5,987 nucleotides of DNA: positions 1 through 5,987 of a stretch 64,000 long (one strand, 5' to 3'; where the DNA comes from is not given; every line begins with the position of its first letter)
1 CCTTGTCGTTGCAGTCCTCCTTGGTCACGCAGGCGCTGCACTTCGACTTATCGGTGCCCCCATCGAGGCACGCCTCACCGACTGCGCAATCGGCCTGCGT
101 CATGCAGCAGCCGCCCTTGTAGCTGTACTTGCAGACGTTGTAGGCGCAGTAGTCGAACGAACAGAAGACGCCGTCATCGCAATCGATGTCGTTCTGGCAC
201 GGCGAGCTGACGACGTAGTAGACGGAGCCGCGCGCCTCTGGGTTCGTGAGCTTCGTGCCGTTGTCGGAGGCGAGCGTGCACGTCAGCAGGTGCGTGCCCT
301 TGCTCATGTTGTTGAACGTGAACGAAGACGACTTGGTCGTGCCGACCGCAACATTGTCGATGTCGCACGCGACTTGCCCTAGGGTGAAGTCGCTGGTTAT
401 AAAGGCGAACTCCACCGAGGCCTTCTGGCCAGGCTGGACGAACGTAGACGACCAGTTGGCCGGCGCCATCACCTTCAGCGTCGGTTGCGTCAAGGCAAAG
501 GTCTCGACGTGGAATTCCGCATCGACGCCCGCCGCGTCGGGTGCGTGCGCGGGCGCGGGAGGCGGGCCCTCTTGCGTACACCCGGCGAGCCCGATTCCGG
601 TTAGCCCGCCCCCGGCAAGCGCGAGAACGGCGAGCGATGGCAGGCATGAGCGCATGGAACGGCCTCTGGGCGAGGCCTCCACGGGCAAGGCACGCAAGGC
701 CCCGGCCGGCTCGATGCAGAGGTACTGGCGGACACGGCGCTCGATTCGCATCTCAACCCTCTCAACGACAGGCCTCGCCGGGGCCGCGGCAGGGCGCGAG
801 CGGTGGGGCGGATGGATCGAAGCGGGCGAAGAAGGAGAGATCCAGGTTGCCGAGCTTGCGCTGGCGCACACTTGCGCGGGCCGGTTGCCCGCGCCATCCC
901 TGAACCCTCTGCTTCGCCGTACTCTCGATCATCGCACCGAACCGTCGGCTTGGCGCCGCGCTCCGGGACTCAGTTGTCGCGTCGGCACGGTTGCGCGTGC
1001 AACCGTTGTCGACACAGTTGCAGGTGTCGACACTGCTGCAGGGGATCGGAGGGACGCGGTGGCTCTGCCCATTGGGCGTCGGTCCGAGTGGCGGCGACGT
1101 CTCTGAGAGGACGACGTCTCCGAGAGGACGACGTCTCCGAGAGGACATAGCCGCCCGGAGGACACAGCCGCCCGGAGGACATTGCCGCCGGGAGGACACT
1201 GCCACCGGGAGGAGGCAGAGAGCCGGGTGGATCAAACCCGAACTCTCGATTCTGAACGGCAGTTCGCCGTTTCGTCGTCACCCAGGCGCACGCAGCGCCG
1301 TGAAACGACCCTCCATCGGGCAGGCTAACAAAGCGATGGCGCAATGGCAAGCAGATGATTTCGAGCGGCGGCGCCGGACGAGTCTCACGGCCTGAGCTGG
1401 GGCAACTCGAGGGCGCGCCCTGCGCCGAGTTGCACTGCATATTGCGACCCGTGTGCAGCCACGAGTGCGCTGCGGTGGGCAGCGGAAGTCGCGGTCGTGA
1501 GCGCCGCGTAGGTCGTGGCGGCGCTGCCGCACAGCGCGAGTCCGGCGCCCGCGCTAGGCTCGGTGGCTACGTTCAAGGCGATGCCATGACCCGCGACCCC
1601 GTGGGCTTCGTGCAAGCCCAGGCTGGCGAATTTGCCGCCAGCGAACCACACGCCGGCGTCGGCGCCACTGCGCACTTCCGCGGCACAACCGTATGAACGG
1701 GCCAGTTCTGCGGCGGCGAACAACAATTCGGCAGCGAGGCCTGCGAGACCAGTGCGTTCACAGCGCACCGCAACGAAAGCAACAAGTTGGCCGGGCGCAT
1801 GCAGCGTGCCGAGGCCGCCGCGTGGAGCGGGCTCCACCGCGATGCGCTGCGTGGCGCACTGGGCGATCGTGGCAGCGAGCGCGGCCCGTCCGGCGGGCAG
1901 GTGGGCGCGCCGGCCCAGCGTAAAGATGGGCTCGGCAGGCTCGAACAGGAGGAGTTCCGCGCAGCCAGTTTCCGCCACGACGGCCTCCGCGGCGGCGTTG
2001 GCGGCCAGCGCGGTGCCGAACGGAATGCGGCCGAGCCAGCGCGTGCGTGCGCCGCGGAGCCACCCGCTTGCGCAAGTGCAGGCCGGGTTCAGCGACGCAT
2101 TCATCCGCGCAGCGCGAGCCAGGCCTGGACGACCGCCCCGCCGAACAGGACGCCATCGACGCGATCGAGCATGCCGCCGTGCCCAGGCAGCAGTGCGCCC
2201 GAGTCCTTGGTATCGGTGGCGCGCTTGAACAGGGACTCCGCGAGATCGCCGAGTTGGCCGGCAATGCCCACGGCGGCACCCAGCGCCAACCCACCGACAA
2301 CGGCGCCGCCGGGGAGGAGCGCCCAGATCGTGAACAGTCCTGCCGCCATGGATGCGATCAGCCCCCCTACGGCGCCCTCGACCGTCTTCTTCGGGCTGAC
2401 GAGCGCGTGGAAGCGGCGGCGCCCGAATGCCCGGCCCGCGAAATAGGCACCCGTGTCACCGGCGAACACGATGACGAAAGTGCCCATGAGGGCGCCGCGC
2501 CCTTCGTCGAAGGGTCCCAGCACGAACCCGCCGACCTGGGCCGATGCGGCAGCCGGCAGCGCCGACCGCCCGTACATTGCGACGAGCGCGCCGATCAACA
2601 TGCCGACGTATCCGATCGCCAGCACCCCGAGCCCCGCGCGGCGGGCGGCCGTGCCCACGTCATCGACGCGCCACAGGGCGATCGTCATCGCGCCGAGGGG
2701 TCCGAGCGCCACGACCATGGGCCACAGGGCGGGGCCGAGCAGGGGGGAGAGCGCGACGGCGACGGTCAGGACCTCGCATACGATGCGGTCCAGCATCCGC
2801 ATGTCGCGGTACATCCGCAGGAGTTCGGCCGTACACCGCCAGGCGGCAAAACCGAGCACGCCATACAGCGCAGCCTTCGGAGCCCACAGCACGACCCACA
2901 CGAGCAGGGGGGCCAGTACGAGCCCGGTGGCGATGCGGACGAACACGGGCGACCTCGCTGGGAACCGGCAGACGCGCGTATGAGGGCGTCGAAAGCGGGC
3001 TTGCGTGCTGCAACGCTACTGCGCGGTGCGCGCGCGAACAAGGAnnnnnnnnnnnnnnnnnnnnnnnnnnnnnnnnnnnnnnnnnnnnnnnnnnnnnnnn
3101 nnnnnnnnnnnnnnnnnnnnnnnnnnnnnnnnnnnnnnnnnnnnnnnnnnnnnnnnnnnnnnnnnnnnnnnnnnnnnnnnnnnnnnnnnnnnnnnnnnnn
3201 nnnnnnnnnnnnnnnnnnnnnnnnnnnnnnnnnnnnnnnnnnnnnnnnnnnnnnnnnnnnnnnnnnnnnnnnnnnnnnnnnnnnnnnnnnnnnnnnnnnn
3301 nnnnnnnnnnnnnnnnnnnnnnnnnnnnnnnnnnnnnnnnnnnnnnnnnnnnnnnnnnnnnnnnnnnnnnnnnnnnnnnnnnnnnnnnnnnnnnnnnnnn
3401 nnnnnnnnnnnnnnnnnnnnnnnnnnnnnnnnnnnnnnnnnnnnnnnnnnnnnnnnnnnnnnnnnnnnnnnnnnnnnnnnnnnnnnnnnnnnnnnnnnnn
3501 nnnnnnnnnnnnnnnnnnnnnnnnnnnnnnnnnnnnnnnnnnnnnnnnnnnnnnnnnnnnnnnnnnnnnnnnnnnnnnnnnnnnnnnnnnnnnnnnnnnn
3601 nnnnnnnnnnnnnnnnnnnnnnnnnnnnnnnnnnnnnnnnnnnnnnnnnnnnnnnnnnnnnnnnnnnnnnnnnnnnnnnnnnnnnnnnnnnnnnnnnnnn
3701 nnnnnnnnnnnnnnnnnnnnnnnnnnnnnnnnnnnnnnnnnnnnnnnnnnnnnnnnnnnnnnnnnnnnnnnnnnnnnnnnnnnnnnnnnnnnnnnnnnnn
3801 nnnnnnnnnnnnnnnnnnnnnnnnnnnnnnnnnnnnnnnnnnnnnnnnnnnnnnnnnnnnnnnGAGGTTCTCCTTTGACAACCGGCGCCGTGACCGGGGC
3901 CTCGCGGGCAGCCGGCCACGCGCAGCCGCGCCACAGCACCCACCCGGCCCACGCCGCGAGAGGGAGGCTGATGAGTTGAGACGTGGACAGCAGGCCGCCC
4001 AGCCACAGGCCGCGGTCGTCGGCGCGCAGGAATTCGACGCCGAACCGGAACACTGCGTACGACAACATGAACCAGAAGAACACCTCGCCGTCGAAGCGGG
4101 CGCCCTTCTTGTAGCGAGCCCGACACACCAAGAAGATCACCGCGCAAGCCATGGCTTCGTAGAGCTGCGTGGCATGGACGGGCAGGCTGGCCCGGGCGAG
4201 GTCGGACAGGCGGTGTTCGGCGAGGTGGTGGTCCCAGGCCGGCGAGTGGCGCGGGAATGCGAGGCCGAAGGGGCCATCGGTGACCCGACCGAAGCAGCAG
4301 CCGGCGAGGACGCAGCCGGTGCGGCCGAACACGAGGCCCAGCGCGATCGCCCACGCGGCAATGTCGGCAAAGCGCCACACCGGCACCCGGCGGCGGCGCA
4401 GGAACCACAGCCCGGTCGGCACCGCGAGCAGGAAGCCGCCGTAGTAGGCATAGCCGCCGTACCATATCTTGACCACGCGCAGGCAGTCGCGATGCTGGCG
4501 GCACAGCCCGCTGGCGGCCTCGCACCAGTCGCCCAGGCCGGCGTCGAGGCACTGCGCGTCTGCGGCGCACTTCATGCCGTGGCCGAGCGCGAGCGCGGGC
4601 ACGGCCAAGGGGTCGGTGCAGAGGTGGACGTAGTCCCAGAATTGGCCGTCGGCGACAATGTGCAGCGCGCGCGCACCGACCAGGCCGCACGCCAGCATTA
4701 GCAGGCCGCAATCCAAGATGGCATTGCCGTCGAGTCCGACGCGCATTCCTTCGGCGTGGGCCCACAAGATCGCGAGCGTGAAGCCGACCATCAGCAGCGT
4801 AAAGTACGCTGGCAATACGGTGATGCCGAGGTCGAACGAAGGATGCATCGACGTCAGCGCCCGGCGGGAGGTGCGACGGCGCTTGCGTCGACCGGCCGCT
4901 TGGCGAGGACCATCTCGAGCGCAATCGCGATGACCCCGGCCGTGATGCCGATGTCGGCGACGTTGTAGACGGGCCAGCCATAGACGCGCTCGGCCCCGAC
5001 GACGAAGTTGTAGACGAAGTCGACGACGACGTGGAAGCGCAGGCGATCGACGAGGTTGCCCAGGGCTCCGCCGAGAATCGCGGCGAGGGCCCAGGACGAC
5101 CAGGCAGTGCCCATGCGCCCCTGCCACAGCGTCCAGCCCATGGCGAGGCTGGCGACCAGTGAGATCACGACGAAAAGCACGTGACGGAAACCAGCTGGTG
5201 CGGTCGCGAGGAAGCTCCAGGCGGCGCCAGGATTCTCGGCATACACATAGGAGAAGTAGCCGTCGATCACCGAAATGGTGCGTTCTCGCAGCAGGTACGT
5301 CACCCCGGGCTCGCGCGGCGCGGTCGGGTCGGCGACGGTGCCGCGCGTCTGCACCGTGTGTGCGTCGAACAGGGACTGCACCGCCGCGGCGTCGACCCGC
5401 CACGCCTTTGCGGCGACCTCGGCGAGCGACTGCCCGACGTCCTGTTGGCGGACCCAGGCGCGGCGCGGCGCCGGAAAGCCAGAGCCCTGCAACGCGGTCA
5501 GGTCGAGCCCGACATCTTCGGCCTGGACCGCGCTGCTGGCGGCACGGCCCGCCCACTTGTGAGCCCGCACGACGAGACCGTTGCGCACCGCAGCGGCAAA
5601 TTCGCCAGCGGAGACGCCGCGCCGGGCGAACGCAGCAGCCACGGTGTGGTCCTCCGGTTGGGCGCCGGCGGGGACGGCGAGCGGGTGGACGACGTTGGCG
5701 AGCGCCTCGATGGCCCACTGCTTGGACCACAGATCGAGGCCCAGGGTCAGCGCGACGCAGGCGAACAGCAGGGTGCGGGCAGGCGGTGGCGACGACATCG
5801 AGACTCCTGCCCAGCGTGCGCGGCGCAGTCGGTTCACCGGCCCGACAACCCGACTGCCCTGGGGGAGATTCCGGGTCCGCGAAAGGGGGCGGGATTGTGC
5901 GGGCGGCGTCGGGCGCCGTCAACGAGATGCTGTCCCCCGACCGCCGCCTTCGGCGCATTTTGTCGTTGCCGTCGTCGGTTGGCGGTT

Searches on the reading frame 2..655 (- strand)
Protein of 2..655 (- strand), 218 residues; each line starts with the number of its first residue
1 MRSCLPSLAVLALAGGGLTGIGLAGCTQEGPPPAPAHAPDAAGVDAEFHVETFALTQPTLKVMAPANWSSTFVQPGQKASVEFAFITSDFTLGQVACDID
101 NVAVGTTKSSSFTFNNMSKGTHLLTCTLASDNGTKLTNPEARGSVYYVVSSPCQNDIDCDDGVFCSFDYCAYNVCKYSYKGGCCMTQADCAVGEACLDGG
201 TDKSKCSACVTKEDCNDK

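Call 8: search_protein_families(library=pfam, proteins=[window:2-655:-], max_evalue=1)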
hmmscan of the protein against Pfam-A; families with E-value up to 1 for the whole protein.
window:2-655:- (218 aa): 2 families
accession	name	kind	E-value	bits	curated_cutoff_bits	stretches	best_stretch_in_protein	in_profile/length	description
PF12371.14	TMEM131_like_N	-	0.028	15.1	28.8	1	55-95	39-76/84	Transmembrane protein 131-like N-terminal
PF06328.17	Lep_receptor_Ig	-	0.095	13.1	28.8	1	106-132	58-84/94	Ig-like C2-type domain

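Call 9: search_protein_families(library=ncbifam, proteins=[window:2-655:-], max_evalue=1)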
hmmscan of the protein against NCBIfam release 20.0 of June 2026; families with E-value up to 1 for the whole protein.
window:2-655:- (218 aa): 0 families

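Call 56: find_homologous_proteins(query=window:2-655:-)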
Query window:2-655:-: 1410 candidates shared short words with the query, none scored E <= 0.001.

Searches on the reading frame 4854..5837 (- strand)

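Call 11: search_protein_families(library=pfam, proteins=[window:4854-5837:-], max_evalue=0.001)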
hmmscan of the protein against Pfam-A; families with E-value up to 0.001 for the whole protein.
window:4854-5837:- (327 aa): 1 family
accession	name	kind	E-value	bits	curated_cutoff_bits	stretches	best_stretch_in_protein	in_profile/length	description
PF01252.23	Peptidase_A8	-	5.4e-30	104.9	25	1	185-310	23-141/142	Signal peptidase (SPase) II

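Call 12: search_protein_families(library=ncbifam, proteins=[window:4854-5837:-], max_evalue=0.01)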
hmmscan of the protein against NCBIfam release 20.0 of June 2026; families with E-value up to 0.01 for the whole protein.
window:4854-5837:- (327 aa): 20 families
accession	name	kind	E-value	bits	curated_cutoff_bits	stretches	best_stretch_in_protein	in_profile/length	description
NF011355.0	PRK14773.1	subfamily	3.6e-23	82.5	218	1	189-315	67-192/206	lipoprotein signal peptidase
NF011366.0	PRK14785.1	subfamily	6.6e-21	75.1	256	1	185-311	69-191/198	lipoprotein signal peptidase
TIGR00077.1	lspA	equivalog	1.3e-20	73.9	73.95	1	185-314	37-159/164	signal peptidase II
NF011360.0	PRK14779.1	subfamily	8.4e-19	68.2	177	1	182-309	33-154/163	lipoprotein signal peptidase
NF011368.0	PRK14787.1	equivalog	1.4e-18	67.5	177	1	181-306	25-150/167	lipoprotein signal peptidase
NF011352.0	PRK14770.1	equivalog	8.2e-18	64.4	223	1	215-314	74-167/173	lipoprotein signal peptidase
NF011357.0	PRK14775.1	equivalog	1.2e-16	61.1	201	1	201-319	47-159/170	lipoprotein signal peptidase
NF011371.0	PRK14790.1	equivalog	1.5e-14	54.2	202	1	188-313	43-156/169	lipoprotein signal peptidase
NF011367.0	PRK14786.1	equivalog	2.6e-14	53.7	190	1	186-312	29-145/154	lipoprotein signal peptidase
NF011353.0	PRK14771.1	equivalog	1.1e-13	51.2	241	1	180-308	35-154/179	lipoprotein signal peptidase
NF011365.0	PRK14784.1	equivalog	1.1e-12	48.3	181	1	191-311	37-148/160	lipoprotein signal peptidase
NF011358.0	PRK14776.1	equivalog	1.6e-12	47.6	285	1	188-314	41-159/170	lipoprotein signal peptidase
NF011370.0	PRK14789.1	equivalog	2.1e-11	43.9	248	1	182-311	33-151/194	lipoprotein signal peptidase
NF011350.0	PRK14768.1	equivalog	5.6e-11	43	210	1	185-308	28-139/148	lipoprotein signal peptidase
NF011354.0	PRK14772.1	equivalog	1e-10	41.2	321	1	185-309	53-168/190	lipoprotein signal peptidase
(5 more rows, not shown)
